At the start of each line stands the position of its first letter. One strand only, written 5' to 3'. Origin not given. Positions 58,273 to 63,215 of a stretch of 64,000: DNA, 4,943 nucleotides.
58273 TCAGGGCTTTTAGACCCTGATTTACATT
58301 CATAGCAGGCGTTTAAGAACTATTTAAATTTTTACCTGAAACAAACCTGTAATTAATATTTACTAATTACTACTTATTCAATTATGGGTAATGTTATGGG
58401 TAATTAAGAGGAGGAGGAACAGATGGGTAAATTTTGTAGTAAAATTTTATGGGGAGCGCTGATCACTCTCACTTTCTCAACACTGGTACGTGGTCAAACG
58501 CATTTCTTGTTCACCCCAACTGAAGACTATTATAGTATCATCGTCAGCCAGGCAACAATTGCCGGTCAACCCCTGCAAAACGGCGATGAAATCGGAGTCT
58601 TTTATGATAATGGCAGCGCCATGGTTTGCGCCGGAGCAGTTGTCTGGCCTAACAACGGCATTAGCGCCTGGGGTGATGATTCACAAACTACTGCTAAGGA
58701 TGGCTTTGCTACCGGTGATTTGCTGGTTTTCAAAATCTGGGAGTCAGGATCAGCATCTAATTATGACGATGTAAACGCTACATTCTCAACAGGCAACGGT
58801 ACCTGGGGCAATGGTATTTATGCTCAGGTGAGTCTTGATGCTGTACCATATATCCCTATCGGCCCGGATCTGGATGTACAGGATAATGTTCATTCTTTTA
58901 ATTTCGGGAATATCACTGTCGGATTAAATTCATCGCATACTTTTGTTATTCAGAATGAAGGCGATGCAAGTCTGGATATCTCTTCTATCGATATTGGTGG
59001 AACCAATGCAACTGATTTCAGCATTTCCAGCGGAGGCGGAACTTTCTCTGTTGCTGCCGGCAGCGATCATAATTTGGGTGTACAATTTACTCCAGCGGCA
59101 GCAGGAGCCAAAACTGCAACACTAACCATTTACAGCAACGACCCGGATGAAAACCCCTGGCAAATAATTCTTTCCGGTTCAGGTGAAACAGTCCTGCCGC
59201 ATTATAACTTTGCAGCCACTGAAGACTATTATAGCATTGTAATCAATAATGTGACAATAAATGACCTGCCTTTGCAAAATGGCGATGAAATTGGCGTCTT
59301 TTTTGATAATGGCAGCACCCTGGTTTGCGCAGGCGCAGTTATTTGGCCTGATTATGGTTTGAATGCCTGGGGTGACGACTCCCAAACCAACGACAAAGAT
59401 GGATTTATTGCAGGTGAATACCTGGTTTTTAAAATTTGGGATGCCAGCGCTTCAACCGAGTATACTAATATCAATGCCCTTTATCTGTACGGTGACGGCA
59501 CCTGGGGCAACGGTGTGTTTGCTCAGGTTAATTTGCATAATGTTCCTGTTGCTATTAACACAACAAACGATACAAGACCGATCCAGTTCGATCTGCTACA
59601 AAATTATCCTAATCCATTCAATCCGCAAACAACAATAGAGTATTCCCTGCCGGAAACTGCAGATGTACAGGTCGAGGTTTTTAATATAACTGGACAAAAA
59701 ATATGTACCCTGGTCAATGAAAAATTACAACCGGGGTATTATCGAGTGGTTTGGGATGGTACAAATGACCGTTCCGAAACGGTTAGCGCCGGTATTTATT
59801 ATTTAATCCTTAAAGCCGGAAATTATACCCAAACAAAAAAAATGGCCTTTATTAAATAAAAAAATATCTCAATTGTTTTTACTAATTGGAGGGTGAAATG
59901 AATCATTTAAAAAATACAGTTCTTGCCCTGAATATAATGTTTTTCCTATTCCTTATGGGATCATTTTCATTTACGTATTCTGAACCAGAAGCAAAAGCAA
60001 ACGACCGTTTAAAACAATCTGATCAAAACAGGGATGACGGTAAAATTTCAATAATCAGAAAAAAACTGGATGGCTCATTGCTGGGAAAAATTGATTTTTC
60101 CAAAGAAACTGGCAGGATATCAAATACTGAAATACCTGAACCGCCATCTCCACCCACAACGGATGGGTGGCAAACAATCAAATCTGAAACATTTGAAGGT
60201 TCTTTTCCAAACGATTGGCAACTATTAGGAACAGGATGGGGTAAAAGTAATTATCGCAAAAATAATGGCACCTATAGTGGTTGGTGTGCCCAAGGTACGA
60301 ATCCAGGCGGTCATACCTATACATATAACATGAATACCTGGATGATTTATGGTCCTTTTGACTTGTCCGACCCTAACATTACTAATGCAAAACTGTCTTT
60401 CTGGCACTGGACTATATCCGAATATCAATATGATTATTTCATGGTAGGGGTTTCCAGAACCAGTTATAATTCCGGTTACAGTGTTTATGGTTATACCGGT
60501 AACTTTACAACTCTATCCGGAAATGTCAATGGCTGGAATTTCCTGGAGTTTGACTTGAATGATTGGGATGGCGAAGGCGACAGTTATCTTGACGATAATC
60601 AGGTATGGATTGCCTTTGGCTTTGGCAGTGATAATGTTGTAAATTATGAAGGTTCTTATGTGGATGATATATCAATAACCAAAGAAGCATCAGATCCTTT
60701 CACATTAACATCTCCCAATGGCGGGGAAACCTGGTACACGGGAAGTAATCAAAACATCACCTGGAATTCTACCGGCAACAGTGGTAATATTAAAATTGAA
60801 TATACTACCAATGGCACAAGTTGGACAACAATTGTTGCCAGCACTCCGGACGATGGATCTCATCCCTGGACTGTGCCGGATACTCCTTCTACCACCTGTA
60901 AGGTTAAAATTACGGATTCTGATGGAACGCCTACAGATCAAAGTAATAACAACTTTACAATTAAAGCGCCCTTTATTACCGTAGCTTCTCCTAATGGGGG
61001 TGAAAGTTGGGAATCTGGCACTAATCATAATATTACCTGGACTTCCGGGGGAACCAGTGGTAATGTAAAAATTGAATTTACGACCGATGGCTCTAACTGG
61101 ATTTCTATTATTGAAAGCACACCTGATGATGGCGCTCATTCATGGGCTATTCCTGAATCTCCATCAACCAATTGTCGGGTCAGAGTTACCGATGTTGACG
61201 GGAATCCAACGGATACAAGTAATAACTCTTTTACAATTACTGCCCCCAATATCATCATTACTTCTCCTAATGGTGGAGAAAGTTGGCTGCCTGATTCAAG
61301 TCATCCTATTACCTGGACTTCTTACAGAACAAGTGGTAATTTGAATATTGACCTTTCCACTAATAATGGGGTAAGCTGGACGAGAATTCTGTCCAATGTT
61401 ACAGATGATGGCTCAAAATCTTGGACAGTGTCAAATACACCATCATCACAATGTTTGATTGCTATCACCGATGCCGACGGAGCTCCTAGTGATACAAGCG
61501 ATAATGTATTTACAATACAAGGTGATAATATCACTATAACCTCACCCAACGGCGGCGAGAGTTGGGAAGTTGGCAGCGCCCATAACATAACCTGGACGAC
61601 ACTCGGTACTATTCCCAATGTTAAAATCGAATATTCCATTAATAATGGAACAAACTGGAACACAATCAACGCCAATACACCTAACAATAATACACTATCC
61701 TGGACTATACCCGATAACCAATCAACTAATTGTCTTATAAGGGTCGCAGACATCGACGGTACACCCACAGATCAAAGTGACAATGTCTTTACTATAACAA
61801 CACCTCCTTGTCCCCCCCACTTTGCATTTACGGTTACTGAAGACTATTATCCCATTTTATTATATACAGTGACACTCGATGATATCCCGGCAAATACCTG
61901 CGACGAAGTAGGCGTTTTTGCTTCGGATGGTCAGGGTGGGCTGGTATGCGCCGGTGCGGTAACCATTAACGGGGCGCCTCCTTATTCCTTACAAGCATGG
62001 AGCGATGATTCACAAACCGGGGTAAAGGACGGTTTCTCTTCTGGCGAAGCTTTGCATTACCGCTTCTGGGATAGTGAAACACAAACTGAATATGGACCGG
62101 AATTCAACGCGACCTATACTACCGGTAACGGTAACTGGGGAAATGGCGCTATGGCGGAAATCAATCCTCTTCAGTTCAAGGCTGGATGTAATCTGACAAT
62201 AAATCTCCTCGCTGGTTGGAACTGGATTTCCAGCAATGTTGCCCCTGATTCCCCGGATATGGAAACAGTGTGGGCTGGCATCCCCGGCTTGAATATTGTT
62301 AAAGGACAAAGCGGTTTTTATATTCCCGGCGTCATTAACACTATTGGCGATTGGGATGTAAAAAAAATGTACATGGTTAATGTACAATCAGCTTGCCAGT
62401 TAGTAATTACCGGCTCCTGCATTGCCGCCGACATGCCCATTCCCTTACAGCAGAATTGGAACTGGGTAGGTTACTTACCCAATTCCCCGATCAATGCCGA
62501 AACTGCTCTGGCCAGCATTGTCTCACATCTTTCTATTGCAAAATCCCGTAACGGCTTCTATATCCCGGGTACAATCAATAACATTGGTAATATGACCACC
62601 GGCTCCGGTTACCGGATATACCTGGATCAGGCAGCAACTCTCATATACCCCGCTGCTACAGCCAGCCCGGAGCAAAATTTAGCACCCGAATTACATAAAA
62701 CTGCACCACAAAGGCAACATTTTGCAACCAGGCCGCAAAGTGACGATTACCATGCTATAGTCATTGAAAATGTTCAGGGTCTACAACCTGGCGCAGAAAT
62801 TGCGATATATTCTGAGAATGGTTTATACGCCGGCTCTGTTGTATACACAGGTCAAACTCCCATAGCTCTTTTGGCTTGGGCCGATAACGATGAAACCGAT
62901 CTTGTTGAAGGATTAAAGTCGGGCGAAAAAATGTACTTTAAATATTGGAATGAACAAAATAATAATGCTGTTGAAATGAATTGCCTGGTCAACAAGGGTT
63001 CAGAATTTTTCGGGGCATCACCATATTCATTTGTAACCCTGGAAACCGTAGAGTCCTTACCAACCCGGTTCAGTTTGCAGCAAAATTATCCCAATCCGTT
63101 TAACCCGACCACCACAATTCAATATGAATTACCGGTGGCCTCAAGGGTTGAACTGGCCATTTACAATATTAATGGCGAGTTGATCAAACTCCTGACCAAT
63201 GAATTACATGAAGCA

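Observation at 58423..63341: Uncharacterised ~110-aa domain repeated 2+2 times in two adjacent T9SS cargo proteins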

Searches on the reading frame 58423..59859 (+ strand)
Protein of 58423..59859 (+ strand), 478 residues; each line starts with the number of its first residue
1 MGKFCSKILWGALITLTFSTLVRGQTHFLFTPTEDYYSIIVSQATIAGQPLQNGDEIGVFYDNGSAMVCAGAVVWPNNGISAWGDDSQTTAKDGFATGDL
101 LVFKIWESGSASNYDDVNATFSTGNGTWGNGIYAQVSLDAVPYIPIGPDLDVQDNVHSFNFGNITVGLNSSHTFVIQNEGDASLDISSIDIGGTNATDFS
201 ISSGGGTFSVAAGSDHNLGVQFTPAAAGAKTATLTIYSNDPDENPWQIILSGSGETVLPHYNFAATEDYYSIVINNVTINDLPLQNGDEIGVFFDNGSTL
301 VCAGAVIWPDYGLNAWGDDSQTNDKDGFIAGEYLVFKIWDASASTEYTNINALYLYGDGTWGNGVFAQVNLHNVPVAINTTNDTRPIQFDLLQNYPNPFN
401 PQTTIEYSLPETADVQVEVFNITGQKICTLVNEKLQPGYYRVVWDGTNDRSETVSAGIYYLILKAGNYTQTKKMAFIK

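Call 3: search_protein_families(library=pfam, proteins=[window:58423-59859:+], max_evalue=1)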
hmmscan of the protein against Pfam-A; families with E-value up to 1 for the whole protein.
window:58423-59859:+ (478 aa): 8 families
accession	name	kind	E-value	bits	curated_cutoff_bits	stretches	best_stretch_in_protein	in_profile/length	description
PF13860.13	FlgD_ig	-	4.8e-09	36.5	27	1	403-465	12-75/79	FlgD Ig-like domain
PF22073.2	Cep192_D4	-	1.1e-08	35.7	35.5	1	155-254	7-111/112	Cep192 domain 4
PF15780.11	ASH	-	7.5e-08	32.9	27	1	159-240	14-92/98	Abnormal spindle-like microcephaly-assoc'd, ASPM-SPD-2-Hydin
PF22544.2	HYDIN_VesB_CFA65-like_Ig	-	2.3e-07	31.4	25.5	1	157-248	8-95/100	HYDIN/CFA65/VesB-like, Ig-like domain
PF18962.6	Por_Secre_tail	-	3.3e-07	30.9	27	1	395-474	2-73/75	Secretion system C-terminal sorting domain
PF07610.17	DUF1573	-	7e-07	29.6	26.1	1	157-252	6-96/98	Protein of unknown function (DUF1573)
PF13585.12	CHU_C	-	2.2e-06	28.1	27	1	410-476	24-83/86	CHU_C Type IX secretion signal domain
PF20260.4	PUA_4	-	0.1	13.2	23.9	0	284-298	15-29/48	RNA methyltransferase PUA domain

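Call 4: search_protein_families(library=ncbifam, proteins=[window:58423-59859:+], max_evalue=1)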
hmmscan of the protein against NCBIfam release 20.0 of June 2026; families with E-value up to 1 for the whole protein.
window:58423-59859:+ (478 aa): 10 families
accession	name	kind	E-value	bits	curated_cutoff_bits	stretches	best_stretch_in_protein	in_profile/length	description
NF012200.0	choice_anch_D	domain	1.3e-21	77.2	45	1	155-243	20-108/108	choice-of-anchor D domain-containing protein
TIGR04183.1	Por_Secre_tail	domain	1.1e-09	38.1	23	1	395-474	2-69/72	T9SS type A sorting domain-containing protein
NF041425.1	OS_HP2_seleno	subfamily_domain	6.8e-07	29.6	100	1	157-252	4-95/98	OS_HP2 family (seleno)protein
NF052323.1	T9SSA_dep_M6i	equivalog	1.3e-05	23.3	600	1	388-474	954-1034/1043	T9SS-dependent M6-like inactivated metalloprotease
NF005176.1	PRK06655.1-1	equivalog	7.1e-05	22.8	230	1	411-474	95-158/197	flagellar hook assembly protein FlgD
NF038113.1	T9SSA_dep_M36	equivalog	7.9e-05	21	885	1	368-474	767-866/869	T9SS-dependent M36 family metallopeptidase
NF046073.1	UpsA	equivalog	0.0014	18.8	130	1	393-474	46-128/136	pilin subunit UpsA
NF009276.0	PRK12633.1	equivalog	0.0038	17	383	1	411-466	127-182/234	flagellar basal body rod modification protein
NF004496.1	PRK05842.1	equivalog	0.033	13.4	250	1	417-461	170-216/271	flagellar hook assembly protein FlgD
TIGR01613.1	primase_Cterm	subfamily_domain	0.1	11.5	108.7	1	334-369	60-95/304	phage/plasmid primase, P4 family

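Call 6: search_solved_structures(query=window:58423-59859:+, max_evalue=1)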
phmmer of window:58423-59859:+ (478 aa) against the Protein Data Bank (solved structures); distinct sequences matched with E-value up to 1: 2.
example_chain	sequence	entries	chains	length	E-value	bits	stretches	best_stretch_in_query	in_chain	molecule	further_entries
4zzf_A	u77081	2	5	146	0.13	14.2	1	419-461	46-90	Flagellar basal body rod modification protein | Basal-body rod modification protein FlgD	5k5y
4zzk_A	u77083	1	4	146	0.14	14.2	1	427-461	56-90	Basal-body rod modification protein FlgD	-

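Call 27: find_encoding_contigs(protein=window:58423-59859:+, flank=10000, max_places=6)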
Protein window:58423-59859:+ (478 aa): 9 contigs read that carry it; 3 places shown.
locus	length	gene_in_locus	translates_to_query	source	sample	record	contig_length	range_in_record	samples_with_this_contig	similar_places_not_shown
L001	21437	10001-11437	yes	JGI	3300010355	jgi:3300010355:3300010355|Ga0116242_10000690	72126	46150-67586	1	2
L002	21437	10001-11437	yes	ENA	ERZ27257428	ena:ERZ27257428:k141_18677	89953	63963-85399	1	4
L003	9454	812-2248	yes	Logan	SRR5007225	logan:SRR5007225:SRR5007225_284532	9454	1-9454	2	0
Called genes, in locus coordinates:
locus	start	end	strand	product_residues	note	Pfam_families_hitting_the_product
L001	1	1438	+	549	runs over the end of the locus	PF08757:CotH, PF18962:Por_Secre_tail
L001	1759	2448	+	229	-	PF08309:LVIVD (faint), PF09826:Beta_propel (faint)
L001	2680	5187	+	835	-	PF08309:LVIVD, PF05048:NosD, PF13229:Beta_helix, PF18962:Por_Secre_tail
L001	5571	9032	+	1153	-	PF08309:LVIVD, PF09826:Beta_propel (faint), PF08309:LVIVD, PF05048:NosD, PF13229:Beta_helix, PF17936:Big_6 (weak), PF18962:Por_Secre_tail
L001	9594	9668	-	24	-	-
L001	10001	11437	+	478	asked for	PF22073:Cep192_D4, PF22544:HYDIN_VesB_CFA65-like_Ig (weak), PF07610:DUF1573 (weak), PF15780:ASH, PF13585:CHU_C (faint), PF13860:FlgD_ig, PF18962:Por_Secre_tail (weak)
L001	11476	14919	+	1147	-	PF13860:FlgD_ig, PF18962:Por_Secre_tail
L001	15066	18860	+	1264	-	PF18962:Por_Secre_tail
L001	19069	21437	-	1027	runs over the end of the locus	PF01839:FG-GAP, PF13517:FG-GAP_3 (weak), PF01839:FG-GAP (weak), PF13517:FG-GAP_3 (weak), PF13517:FG-GAP_3, PF01839:FG-GAP, PF01839:FG-GAP, PF13860:FlgD_ig, +3 more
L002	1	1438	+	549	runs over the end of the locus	PF08757:CotH, PF18962:Por_Secre_tail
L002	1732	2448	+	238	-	PF08309:LVIVD (faint)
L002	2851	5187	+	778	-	PF08309:LVIVD, PF05048:NosD, PF13229:Beta_helix, PF18962:Por_Secre_tail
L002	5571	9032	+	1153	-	PF08309:LVIVD, PF09826:Beta_propel (faint), PF08309:LVIVD, PF05048:NosD, PF13229:Beta_helix, PF17936:Big_6 (weak), PF18962:Por_Secre_tail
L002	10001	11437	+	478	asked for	PF22073:Cep192_D4, PF22544:HYDIN_VesB_CFA65-like_Ig (weak), PF07610:DUF1573 (weak), PF15780:ASH, PF13585:CHU_C (faint), PF13860:FlgD_ig, PF18962:Por_Secre_tail (weak)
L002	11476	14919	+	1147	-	PF13860:FlgD_ig, PF18962:Por_Secre_tail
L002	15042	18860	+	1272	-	PF18962:Por_Secre_tail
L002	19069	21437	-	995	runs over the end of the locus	PF01839:FG-GAP, PF13517:FG-GAP_3 (weak), PF01839:FG-GAP (weak), PF13517:FG-GAP_3 (weak), PF13517:FG-GAP_3, PF01839:FG-GAP, PF01839:FG-GAP, PF13860:FlgD_ig, +3 more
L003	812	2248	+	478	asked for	PF22073:Cep192_D4, PF22544:HYDIN_VesB_CFA65-like_Ig (weak), PF07610:DUF1573 (weak), PF15780:ASH, PF13585:CHU_C (faint), PF13860:FlgD_ig, PF18962:Por_Secre_tail (weak)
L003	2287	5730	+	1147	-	PF13860:FlgD_ig, PF18962:Por_Secre_tail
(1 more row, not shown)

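Call 44: search_protein_families(library=pfam, proteins=[L001:15066-18860:+], max_evalue=0.01)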
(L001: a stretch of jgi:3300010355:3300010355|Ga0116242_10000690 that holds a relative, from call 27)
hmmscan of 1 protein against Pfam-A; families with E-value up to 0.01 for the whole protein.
L001:15066-18860:+ (1264 aa): 4 families
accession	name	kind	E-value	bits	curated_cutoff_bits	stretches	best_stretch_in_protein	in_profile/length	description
PF18962.6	Por_Secre_tail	-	5.2e-08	33.5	27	1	1185-1259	2-72/75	Secretion system C-terminal sorting domain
PF13004.13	BACON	-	0.00023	21.5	25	1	504-563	3-61/61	Putative binding domain, N-terminal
PF21471.3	Reelin_subrepeat-B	-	0.00044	20.5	27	0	688-716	53-81/127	Reelin subrepeat B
PF10342.15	Kre9_KNH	-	0.0064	17.7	24.6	0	574-634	1-66/94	Kre9/KNH-like N-terminal Ig-like domain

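Call 75: list_cluster_members(proteins=[P0170, P0163, P0179, P0006, window:58423-59859:+, window:59898-63341:+])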
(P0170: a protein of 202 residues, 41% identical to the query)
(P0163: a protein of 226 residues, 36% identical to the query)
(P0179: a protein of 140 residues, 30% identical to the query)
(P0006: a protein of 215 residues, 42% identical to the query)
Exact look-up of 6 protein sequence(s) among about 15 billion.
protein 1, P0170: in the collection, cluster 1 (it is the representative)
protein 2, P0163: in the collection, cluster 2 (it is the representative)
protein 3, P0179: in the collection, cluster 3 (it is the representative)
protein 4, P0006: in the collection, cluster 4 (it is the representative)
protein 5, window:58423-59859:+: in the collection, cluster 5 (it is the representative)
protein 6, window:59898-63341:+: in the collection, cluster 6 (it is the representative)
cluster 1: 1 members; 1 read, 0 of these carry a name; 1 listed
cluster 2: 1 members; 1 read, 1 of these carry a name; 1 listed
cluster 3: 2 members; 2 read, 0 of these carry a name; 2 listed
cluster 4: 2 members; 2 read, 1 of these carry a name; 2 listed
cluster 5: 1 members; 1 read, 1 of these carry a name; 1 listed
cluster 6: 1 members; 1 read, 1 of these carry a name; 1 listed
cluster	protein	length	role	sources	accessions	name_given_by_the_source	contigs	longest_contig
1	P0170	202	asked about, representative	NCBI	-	-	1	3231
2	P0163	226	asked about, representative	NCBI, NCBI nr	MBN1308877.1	MAG: hypothetical protein JXA18_13220 [Chitinispirillaceae bacterium] | hypothetical protein [Chitinispirillaceae bacterium]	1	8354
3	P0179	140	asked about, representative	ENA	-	-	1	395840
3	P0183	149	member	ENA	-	-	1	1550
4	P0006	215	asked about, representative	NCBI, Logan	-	-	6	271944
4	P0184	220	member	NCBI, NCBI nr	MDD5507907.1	MAG: dockerin type I repeat-containing protein [Bacteroidales bacterium] | dockerin type I repeat-containing protein [Bacteroidales bacterium]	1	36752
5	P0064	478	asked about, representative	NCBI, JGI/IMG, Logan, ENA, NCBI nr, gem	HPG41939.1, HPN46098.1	MAG TPA: choice-of-anchor D domain-containing protein [bacterium] | choice-of-anchor D domain-containing protein [bacterium]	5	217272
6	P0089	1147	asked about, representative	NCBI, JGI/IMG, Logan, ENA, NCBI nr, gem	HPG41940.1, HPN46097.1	MAG TPA: FlgD immunoglobulin-like domain containing protein [bacterium] | FlgD immunoglobulin-like domain containing protein [bacterium]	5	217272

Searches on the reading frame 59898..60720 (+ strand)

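Call 47: search_solved_structures(query=window:59898-60720:+, max_evalue=0.1)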
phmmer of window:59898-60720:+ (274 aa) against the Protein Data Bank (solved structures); distinct sequences matched with E-value up to 0.1: 3.
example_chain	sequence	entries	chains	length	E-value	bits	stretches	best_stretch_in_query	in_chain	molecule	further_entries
3q4s_A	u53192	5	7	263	0.077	16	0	136-216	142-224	Glycogenin-1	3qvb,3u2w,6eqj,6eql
3t7m_A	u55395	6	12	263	0.091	15.7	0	136-216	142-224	Glycogenin-1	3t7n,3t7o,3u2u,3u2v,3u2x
3rmv_A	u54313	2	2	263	0.093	15.7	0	136-216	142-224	Glycogenin-1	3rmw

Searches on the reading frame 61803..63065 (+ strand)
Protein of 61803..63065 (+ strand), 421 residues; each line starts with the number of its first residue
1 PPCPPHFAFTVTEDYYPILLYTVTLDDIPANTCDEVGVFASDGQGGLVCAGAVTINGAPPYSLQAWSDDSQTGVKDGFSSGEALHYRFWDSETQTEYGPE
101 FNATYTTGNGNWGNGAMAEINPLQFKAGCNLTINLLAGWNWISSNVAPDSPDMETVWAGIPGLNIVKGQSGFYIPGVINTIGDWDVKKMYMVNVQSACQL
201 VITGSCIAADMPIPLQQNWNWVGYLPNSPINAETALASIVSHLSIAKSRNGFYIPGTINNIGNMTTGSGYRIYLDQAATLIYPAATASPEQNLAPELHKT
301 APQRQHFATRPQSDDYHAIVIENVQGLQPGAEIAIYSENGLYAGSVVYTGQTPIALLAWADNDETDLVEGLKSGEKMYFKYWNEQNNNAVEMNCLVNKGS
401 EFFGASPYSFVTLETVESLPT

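Call 37: find_homologous_proteins(query=window:61803-63065:+, max_evalue=0.00001)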
Query window:61803-63065:+ (421 aa): 4 proteins with E <= 0.00001 among 2773 candidates.
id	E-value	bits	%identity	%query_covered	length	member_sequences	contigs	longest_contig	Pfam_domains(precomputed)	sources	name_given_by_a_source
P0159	5.1e-103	364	43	98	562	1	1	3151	PF18962.8,PF13860.13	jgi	jgi:hypothetical protein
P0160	9.2e-96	340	45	84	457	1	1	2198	PF18962.8,PF13860.13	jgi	-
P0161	9.6e-76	274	46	67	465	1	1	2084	PF18962.8,PF13860.13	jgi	-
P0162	9.6e-75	270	45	67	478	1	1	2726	PF18962.8,PF13860.13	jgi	-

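Call 51: predict_structure(alignment_id=A4)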
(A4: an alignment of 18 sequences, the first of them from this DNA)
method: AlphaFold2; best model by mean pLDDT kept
length: 413 residues; sequences in the alignment: 18
mean_pLDDT: 88.5   pTM: 0.71
mean pLDDT of the five models: 88.5, 87.9, 87.6, 86.9, 72.0
residues with pLDDT >= 90: 274; 70-90: 113; 50-70: 9; < 50: 17
segments of 3 or more residues with pLDDT < 50: 283-299
pLDDT, mean of each block of 10 residues (from residue 1): 88 96 91 91 88 94 91 90 93 83 90 93 82 93 92 91 94 96 96 91 86 97 90 95 95 93 95 95 39 39 73 94 90 89 90 90 81 93 89 95 96 86
secondary structure, 60 per line:
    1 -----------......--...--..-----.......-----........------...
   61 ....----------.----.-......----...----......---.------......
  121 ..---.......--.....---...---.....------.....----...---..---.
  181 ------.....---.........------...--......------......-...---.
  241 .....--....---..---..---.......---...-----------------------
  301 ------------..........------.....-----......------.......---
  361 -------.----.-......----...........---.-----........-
elements in order: E12-17 E20-22 E32-38 E44-51 E58-64 E82-87 E92-94 E99-104 E115-122 E126-132 E135-139 E143-145 H150-153 E160-164 E169-171 E187-191 E195-203 E210-212 E215-220 H229-232 E240-245 E248-251 E265-271 E275-277 E313-322 E329-333 E339-344 E351-357 E375-380 E385-395 E405-412

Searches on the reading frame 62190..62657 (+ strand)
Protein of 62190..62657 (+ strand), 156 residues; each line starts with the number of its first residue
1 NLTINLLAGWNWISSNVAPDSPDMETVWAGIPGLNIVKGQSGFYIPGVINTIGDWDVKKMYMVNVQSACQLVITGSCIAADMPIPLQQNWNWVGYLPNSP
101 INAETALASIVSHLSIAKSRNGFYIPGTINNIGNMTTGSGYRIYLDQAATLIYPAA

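Call 83: search_protein_families(library=pfam, proteins=[window:62190-62657:+], max_evalue=1)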
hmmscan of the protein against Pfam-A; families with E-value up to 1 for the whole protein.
seq(156 aa): 0 families
